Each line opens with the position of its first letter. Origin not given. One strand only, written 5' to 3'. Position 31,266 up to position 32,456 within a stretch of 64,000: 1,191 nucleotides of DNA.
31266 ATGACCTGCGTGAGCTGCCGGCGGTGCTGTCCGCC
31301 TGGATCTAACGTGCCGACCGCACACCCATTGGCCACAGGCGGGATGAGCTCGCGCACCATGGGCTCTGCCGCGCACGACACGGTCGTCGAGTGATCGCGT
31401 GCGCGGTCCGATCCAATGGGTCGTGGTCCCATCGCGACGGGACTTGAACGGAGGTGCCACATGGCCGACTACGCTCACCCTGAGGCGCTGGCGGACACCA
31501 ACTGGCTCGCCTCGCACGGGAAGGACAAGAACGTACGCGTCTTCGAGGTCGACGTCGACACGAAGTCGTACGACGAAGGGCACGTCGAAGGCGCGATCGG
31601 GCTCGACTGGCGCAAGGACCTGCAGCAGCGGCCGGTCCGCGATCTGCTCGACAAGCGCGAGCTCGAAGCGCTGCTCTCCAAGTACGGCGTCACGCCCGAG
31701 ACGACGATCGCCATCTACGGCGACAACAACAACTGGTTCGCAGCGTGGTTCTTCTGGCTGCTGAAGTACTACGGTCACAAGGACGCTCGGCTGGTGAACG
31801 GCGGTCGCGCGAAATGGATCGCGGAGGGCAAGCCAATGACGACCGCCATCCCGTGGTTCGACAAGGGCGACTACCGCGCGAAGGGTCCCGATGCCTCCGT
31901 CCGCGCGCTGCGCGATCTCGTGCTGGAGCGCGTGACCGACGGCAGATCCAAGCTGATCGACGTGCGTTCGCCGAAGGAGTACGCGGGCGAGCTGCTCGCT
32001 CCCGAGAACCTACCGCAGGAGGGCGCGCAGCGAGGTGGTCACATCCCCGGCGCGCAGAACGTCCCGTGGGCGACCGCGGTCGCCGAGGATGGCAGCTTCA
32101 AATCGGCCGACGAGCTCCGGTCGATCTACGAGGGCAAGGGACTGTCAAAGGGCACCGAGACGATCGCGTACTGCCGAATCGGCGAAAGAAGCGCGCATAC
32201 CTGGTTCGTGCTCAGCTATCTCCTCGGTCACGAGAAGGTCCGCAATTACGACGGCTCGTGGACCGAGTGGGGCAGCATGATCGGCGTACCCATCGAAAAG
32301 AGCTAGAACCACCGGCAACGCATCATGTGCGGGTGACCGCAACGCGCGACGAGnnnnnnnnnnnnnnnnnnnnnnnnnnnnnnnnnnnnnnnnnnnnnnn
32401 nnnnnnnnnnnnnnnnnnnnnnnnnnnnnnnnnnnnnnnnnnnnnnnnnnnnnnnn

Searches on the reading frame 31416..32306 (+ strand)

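Call 73: search_protein_families(library=pfam, proteins=[window:31416-32306:+], max_evalue=0.001)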
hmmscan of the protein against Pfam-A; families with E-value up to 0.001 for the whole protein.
window:31416-32306:+ (296 aa): 1 family
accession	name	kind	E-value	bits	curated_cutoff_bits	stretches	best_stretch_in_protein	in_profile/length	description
PF00581.25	Rhodanese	-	2.5e-32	111.8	22.2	2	168-286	4-100/102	Rhodanese-like domain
